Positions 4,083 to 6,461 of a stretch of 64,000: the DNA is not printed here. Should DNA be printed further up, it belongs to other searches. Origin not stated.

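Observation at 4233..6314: Orphan protein made of two fused GGDEF-like domains with complementary defects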

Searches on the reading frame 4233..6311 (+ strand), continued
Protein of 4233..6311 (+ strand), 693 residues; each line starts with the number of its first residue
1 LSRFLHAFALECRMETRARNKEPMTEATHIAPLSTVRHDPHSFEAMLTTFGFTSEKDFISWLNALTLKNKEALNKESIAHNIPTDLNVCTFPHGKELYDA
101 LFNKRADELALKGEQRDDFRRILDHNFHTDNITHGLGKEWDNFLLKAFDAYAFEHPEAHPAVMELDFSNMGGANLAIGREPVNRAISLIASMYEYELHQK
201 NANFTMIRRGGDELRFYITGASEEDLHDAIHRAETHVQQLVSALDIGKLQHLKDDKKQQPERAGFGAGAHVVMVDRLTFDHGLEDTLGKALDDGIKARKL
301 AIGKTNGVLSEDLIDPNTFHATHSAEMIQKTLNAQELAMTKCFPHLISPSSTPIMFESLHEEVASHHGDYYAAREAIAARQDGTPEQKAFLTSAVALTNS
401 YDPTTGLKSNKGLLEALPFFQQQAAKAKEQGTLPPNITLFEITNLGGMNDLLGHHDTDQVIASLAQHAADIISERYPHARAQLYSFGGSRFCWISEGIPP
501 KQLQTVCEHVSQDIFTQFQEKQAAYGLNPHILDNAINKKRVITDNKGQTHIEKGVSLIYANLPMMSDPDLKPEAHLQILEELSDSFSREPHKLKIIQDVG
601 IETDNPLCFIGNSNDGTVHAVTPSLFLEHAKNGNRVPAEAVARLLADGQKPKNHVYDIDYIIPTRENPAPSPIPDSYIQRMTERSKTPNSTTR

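Call 25: search_protein_representatives(alignment_id=A1)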
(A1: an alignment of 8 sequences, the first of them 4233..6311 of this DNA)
Query: 8 sequences, 658 profile positions. Proteins with E-value up to 0.001 (for the whole library): 448; up to 1e-10: 178; up to 1e-30: 17. The best 150 are listed.
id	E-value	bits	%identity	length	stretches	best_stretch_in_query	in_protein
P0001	3.7e-285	964.3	-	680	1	3-658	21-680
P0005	4.8e-273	924.3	-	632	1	1-657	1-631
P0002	1.0e-262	890.2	-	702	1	3-658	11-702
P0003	2.6e-247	839.3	-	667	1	1-658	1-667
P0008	2.3e-82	294.2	-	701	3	274-629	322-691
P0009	7.0e-68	246.4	-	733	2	164-607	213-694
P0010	8.4e-68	246.1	-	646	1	5-602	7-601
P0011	2.6e-66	241.2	-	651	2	165-549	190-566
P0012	1.1e-60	222.6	-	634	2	166-529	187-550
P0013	1.9e-60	221.8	-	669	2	167-632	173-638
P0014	2.7e-57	211.4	-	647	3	62-223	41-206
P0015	2.7e-55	204.8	-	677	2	215-621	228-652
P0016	2.1e-54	201.8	-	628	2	60-275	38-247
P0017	8.4e-42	160.2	-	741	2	54-263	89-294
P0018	2.4e-40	155.4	-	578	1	41-490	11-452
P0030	1.5e-21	93.3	-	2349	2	128-231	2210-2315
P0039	8.6e-21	90.8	-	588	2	124-224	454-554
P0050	1.6e-19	86.6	-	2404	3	111-232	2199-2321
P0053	9.8e-19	84.0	-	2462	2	73-224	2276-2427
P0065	1.0e-17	80.6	-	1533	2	120-271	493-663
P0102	4.3e-15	71.9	-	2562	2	126-264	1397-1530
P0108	8.5e-15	71.0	-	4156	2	129-222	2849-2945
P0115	2.9e-14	69.2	-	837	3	161-270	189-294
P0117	3.8e-14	68.8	-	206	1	118-231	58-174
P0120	7.0e-14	67.9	-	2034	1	76-276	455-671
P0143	2.2e-12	63.0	-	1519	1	76-227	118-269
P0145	3.0e-12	62.5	-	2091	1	129-266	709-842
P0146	3.1e-12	62.5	-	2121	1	109-258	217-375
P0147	3.6e-12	62.3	-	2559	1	65-265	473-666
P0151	4.6e-12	61.9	-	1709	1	86-267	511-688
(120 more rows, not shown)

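Call 29: search_protein_families(library=pfam, proteins=[P0030, P0050, P0053, P0065, P0039], max_evalue=0.01)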
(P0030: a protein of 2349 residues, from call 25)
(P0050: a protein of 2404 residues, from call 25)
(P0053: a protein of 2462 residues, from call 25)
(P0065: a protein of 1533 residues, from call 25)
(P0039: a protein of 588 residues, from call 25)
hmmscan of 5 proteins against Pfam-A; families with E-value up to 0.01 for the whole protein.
P0030 (2349 aa): 2 families
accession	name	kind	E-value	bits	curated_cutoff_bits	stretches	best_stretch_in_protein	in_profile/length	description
PF02661.23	Fic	-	5.5e-13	50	24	1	1765-1839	28-93/93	Fic/DOC family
PF00990.26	GGDEF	-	1.4e-08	35.1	23.8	1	2192-2348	17-160/161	Diguanylate cyclase, GGDEF domain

P0050 (2404 aa): 2 families
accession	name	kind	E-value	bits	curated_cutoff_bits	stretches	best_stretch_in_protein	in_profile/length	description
PF02661.23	Fic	-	1.7e-12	48.5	24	1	1772-1835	34-93/93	Fic/DOC family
PF00990.26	GGDEF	-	1.1e-05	25.7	23.8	0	2197-2297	17-112/161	Diguanylate cyclase, GGDEF domain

P0053 (2462 aa): 1 family
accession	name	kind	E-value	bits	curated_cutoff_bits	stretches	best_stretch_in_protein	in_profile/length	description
PF02661.23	Fic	-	1.5e-09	39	24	1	1897-1957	34-91/93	Fic/DOC family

P0065 (1533 aa): 2 families
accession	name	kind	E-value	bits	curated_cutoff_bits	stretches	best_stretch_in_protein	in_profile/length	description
PF00233.25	PDEase_I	-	0.00024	21.3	24.8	1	129-186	1-51/238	3'5'-cyclic nucleotide phosphodiesterase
PF00990.26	GGDEF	-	0.00071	19.8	23.8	0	869-906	34-71/161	Diguanylate cyclase, GGDEF domain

P0039 (588 aa): 2 families
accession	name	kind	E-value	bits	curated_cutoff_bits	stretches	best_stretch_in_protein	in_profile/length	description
PF00990.26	GGDEF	-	3e-17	63.3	23.8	2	163-288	3-128/161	Diguanylate cyclase, GGDEF domain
PF07910.19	Peptidase_C78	-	0.0038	17.3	29.1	0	478-522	114-154/200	Peptidase family C78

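Call 31: fold_search(model_id=the predicted structure, library=pdb)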
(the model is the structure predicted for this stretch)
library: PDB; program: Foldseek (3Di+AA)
matches with E <= 10: 898; with E <= 0.001: 32
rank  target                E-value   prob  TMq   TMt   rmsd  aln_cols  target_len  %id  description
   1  3i5a                  4.3e-05  1.00  0.21  0.42  10.0       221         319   15  Crystal structure of full-length WpsR from Pseudomonas syringae (released 2009-08-18)
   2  4h4k_C                6.7e-05  1.00  0.18  0.20  19.3       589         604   11  Structure of the Cmr2-Cmr3 subcomplex of the Cmr RNA-silencing complex (released 2013-03-06)
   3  7e6g_A                1.0e-04  1.00  0.20  0.47  25.7       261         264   15  Crystal structure of diguanylate cyclase SiaD in complex with its activator SiaC from Pseudomonas aeruginosa (released 2021-09-22)
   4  3ezu                  1.3e-04  1.00  0.19  0.34  25.0       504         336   12  Crystal structure of multidomain protein of unknown function with GGDEF-domain (NP_951600.1) from GEOBACTER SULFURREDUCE (released 2008-11-18)
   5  6ttr_A                1.4e-04  1.00  0.17  0.56   8.9       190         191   18  Crystal Structure of the coiled coil and GGDEF domain of DgcB from Caulobacter crescentus in complex with c-di-GMP (released 2021-01-13)
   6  4doz                  1.4e-04  1.00  0.18  0.21  19.8       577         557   12  Crystal structure of Pyrococcus furiosus Cmr2 (Cas10) (released 2012-03-21)
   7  6tts_B                1.8e-04  1.00  0.18  0.61   8.7       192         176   18  Crystal structure of the GGDEF domain of DgcB from Caulobacter crescentus in complex with c-di-GMP (released 2021-01-13)
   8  3bre_B                2.6e-04  1.00  0.20  0.41  25.6       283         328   12  Crystal Structure of P.aeruginosa PA3702 (released 2008-04-01)
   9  6zxb_A                3.1e-04  1.00  0.19  0.41  10.4       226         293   17  Diguanylate cyclase DgcR (I-site mutant) in native state (released 2021-03-31)
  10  3ign                  3.4e-04  1.00  0.18  0.64   6.6       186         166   14  Crystal Structure of the GGDEF domain from Marinobacter aquaeolei diguanylate cyclase complexed with c-di-GMP - Northeas (released 2009-08-11)
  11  6tts_A                3.4e-04  1.00  0.17  0.61   8.7       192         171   18  Crystal structure of the GGDEF domain of DgcB from Caulobacter crescentus in complex with c-di-GMP (released 2021-01-13)
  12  3ur3                  3.4e-04  0.99  0.17  0.20  20.7       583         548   12  Structure of the Cmr2 subunit of the CRISPR RNA silencing complex (released 2012-03-21)
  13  7e6g_B                3.6e-04  1.00  0.20  0.49  25.4       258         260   16  Crystal structure of diguanylate cyclase SiaD in complex with its activator SiaC from Pseudomonas aeruginosa (released 2021-09-22)
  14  9arw_A                3.8e-04  0.97  0.18  0.21  20.4       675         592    9  Structure of the guideless DtCmr Type III CRISPR complex (released 2025-08-27)
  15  6ttr_B                3.9e-04  1.00  0.18  0.58  12.2       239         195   16  Crystal Structure of the coiled coil and GGDEF domain of DgcB from Caulobacter crescentus in complex with c-di-GMP (released 2021-01-13)
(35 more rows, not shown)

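Call 39: search_protein_families(library=pfam, proteins=[P0102, P0108, P0146], max_evalue=0.001)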
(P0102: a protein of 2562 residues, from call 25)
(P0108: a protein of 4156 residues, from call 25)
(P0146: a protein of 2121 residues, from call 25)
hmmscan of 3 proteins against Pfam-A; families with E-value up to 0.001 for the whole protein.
P0102 (2562 aa): 3 families
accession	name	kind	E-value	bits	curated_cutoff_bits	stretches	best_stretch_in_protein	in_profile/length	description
PF00293.34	NUDIX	-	1.1e-08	35.6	21.1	1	2462-2530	5-81/134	NUDIX domain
PF16013.10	DUF4781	-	2.1e-05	24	27.9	1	889-1033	18-176/310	Domain of unknown function (DUF4781)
PF13480.13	Acetyltransf_6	-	0.00011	22.8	22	0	1673-1756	5-94/143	Acetyltransferase (GNAT) domain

P0108 (4156 aa): 2 families
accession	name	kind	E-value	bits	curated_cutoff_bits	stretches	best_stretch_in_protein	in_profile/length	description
PF00293.34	NUDIX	-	1.5e-10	41.6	21.1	1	2463-2564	5-117/134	NUDIX domain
PF20335.4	DUF6630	-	0.00032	21.5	27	0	2859-2923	88-152/158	Domain of unknown function (DUF6630)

P0146 (2121 aa): 2 families
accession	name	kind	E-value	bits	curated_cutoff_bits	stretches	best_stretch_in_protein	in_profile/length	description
PF18760.7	ART-PolyVal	-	4e-17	63.7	31.2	1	817-972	1-140/140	ADP-Ribosyltransferase in polyvalent proteins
PF04002.20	RadC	-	6.7e-11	42.6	22.1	1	1109-1169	57-120/121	RadC-like JAB domain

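Call 40: search_protein_families(library=pfam, proteins=[P0145, P0151, P0147, P0120, P0143], max_evalue=0.001)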
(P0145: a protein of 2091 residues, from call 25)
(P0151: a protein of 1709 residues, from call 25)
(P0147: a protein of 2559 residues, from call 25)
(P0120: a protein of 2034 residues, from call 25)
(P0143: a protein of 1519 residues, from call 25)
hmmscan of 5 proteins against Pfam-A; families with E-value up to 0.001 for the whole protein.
P0145 (2091 aa): 1 family
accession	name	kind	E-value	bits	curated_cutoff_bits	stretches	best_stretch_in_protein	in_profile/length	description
PF00990.26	GGDEF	-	2.9e-09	37.3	23.8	1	677-785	4-112/161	Diguanylate cyclase, GGDEF domain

P0151 (1709 aa): 1 family
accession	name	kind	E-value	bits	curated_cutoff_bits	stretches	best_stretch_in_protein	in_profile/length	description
PF00990.26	GGDEF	-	4.7e-08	33.4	23.8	1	520-688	3-159/161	Diguanylate cyclase, GGDEF domain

P0147 (2559 aa): 4 families
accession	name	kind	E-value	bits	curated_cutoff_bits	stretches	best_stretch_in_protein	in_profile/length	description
PF18857.6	LPD38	-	2.1e-48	165.4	27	1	2253-2431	2-189/189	Large polyvalent protein associated domain 38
PF18799.6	LPD5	-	2.4e-29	102.9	27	1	1085-1196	28-143/144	Large polyvalent protein-associated domain 5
PF18796.6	LPD1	-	2.1e-13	50.6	27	1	1352-1431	2-76/78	Large polyvalent protein-associated domain 1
PF00990.26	GGDEF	-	9.1e-06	26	23.8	1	517-666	16-157/161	Diguanylate cyclase, GGDEF domain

P0120 (2034 aa): 1 family
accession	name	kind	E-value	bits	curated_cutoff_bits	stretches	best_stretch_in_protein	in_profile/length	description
PF18857.6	LPD38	-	7.5e-33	114.6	27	1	1717-1918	1-189/189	Large polyvalent protein associated domain 38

P0143 (1519 aa): 2 families
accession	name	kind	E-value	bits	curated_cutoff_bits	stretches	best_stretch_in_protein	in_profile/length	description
PF18857.6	LPD38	-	3.9e-36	125.4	27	1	1187-1371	2-189/189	Large polyvalent protein associated domain 38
PF00990.26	GGDEF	-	2e-16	60.6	23.8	1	135-299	1-156/161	Diguanylate cyclase, GGDEF domain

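Call 46: find_homologous_proteins(query=A2, max_evalue=0.00001)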
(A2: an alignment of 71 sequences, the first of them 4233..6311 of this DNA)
Query A2 (71 sequences) (693 aa, profile of the alignment): 8 proteins with E <= 0.00001 among 8000 candidates.
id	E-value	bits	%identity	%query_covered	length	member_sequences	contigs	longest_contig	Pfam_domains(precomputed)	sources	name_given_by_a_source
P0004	4.1e-147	510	32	89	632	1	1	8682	PF00990.27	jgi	jgi:GGDEF domain-containing protein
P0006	4.8e-144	500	31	88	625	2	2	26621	PF00990.27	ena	-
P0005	7.8e-142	493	32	90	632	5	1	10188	PF00990.27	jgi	-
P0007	5.6e-137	477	32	88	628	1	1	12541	-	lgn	-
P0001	5.3e-124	434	100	98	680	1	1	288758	PF00990.27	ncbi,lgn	-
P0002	9.8e-115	403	36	96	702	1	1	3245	-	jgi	jgi:hypothetical protein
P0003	1.2e-104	370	35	86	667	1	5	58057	-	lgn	-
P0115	1.6e-101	359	28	16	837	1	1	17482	-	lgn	-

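Call 47: find_encoding_contigs(protein=P0115, flank=8000, max_places=2)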
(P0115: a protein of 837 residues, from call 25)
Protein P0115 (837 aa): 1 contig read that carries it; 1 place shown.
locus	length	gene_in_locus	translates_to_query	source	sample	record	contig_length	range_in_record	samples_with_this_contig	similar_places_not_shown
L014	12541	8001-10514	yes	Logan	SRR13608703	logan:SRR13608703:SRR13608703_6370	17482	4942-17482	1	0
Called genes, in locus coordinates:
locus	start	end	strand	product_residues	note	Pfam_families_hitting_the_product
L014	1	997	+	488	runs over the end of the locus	PF01565:FAD_binding_4, PF04030:ALO (weak)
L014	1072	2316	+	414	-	PF01590:GAF, PF13185:GAF_2, PF13492:GAF_3 (faint), PF00512:HisKA, PF02518:HATPase_c, PF13581:HATPase_c_2 (weak)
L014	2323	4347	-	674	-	PF01145:Band_7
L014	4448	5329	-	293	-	PF00483:NTP_transferase, PF12804:NTP_transf_3 (faint)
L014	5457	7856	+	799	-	PF01435:Peptidase_M48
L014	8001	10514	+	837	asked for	-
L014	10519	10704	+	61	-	-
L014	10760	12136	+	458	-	-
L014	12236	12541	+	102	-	?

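Call 48: find_encoding_contigs(protein=P0008, flank=8000, max_places=2)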
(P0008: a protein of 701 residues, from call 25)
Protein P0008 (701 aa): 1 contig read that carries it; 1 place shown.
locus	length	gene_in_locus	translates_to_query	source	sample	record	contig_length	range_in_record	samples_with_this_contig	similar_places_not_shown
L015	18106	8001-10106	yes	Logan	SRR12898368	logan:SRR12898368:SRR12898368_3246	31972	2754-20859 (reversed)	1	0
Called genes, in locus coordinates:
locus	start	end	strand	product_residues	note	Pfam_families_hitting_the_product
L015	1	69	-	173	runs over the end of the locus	PF01281:Ribosomal_L9_N, PF03948:Ribosomal_L9_C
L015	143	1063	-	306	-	-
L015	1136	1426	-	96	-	PF01084:Ribosomal_S18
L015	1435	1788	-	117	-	PF01250:Ribosomal_S6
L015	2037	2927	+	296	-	PF00698:Acyl_transf_1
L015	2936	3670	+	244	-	PF00106:adh_short, PF08659:KR, PF23441:SDR, PF01370:Epimerase (weak), PF13460:NAD_binding_10 (weak), PF13561:adh_short_C2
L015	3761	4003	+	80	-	PF00550:PP-binding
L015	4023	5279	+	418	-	PF00109:ketoacyl-synt, PF02801:Ketoacyl-synt_C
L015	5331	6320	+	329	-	PF02618:YceG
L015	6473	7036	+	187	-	PF00691:OmpA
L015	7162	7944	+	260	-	PF01513:NAD_kinase, PF20143:NAD_kinase_C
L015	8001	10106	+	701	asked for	-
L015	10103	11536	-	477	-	PF00413:Peptidase_M10 (weak), PF08548:Peptidase_M10_C (weak), PF00353:HemolysinCabind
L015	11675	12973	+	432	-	PF12000:Glyco_trans_4_3, PF00534:Glycos_transf_1, PF13692:Glyco_trans_1_4, PF13524:Glyco_trans_1_2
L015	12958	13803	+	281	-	PF08241:Methyltransf_11 (weak)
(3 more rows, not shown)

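Call 49: find_encoding_contigs(protein=P0018, flank=8000, max_places=2)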
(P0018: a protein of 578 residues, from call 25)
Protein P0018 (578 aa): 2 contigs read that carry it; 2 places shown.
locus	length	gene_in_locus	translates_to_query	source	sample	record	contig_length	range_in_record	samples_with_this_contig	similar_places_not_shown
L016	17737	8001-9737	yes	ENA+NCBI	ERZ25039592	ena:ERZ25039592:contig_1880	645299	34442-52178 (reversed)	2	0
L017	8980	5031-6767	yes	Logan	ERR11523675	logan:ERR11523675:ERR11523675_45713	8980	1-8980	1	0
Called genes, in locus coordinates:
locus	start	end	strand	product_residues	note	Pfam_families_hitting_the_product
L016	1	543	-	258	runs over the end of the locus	PF02798:GST_N, PF13409:GST_N_2, PF13417:GST_N_3, PF00043:GST_C (weak), PF14497:GST_C_3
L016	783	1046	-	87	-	-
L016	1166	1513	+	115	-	PF07784:DUF1622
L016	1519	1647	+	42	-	-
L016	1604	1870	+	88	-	-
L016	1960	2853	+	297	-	PF12796:Ank_2, PF13606:Ank_3 (faint), PF13637:Ank_4, PF13857:Ank_5 (faint), PF00023:Ank (faint), PF12796:Ank_2 (weak)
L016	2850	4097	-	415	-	-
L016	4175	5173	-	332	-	-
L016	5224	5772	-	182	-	PF13521:AAA_28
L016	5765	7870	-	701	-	PF01432:Peptidase_M3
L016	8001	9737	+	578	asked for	PF00990:GGDEF (faint)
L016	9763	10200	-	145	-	PF02566:OsmC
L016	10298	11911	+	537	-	PF00999:Na_H_Exchanger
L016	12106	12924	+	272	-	PF09820:AAA-ATPase_like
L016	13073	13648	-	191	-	-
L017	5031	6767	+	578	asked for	PF00990:GGDEF (faint)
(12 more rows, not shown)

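Call 60: search_protein_families(library=padloc, proteins=[window:4233-6311:+, P0039, P0117], max_evalue=0.01)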
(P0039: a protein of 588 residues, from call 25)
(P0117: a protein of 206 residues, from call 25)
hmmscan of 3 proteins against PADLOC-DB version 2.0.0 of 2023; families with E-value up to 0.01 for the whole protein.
window:4233-6311:+ (693 aa): 0 families

P0039 (588 aa): 0 families

P0117 (206 aa): 0 families

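Call 61: search_protein_families(library=phrogs, proteins=[window:4233-6311:+, P0039, P0117], max_evalue=0.01)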
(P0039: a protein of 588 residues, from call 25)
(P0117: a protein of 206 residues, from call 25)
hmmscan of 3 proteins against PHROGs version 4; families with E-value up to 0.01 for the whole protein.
window:4233-6311:+ (693 aa): 2 families
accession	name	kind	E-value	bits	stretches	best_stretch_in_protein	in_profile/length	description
phrog_14602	-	unknown function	5.5e-05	23.3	1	397-518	176-288/336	-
phrog_5594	-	unknown function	0.00022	21.3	1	350-514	339-462/528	-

P0039 (588 aa): 4 families
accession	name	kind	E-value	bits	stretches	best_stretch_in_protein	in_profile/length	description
phrog_14602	-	unknown function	1.7e-12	48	2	161-270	178-284/336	-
phrog_5594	-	unknown function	0.00015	21.8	0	152-272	349-464/528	-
phrog_9661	-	unknown function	0.0016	18.9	0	198-326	149-268/274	-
phrog_8342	-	unknown function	0.0041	17.1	0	153-270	240-353/407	-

P0117 (206 aa): 0 families

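Call 69: find_encoding_contigs(protein=P0010, flank=7000, max_places=1)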
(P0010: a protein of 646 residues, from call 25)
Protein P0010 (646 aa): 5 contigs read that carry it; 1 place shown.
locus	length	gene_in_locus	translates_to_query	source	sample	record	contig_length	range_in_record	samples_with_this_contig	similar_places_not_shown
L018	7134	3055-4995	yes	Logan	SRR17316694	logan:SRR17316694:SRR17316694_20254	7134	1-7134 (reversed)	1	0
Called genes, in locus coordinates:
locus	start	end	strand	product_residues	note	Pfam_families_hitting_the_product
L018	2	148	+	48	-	?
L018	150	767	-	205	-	PF00691:OmpA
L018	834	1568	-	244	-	PF18312:ScsC_N, PF13462:Thioredoxin_4, PF01323:DSBA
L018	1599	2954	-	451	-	PF01435:Peptidase_M48, PF13432:TPR_16 (faint), PF03704:BTAD (weak), PF07719:TPR_2 (faint), PF13181:TPR_8 (faint), PF13428:TPR_14 (faint), PF14559:TPR_19 (weak), PF23914:TPR_CcmH_CycH, +1 more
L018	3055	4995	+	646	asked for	-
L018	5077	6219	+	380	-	PF00155:Aminotran_1_2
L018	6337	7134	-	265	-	?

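Call 70: find_encoding_contigs(protein=P0014, flank=7000, max_places=1)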
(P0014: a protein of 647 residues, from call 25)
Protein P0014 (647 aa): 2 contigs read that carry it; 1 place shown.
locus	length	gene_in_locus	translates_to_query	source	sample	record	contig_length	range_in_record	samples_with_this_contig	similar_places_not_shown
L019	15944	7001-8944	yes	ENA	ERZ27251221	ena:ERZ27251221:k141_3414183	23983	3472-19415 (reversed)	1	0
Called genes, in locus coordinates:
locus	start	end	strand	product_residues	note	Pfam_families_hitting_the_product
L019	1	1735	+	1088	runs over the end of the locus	PF25596:CPSase_L_D1, PF02786:CPSase_L_D2, PF02787:CPSase_L_D3, PF25596:CPSase_L_D1, PF02655:ATP-grasp_3, PF02786:CPSase_L_D2, PF02222:ATP-grasp, PF02142:MGS, +5 more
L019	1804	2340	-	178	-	-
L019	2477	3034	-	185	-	-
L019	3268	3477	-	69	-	PF04102:SlyX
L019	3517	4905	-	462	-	PF13742:tRNA_anti_2, PF17768:RecJ_OB (faint), PF01336:tRNA_anti-codon, PF02601:Exonuc_VII_L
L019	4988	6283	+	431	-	PF02844:GARS_N, PF01071:GARS_A, PF02222:ATP-grasp (faint), PF02843:GARS_C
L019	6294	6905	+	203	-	PF02630:SCO1-SenC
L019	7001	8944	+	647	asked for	-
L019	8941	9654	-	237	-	PF03009:GDPD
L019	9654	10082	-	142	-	PF01220:DHquinase_II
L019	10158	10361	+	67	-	PF02597:ThiS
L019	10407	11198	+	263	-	PF05690:ThiG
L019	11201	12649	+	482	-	PF02366:PMT, PF13231:PMT_2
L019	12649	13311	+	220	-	PF14378:PAP2_3 (weak), PF01569:PAP2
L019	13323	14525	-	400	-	PF00155:Aminotran_1_2, PF01041:DegT_DnrJ_EryC1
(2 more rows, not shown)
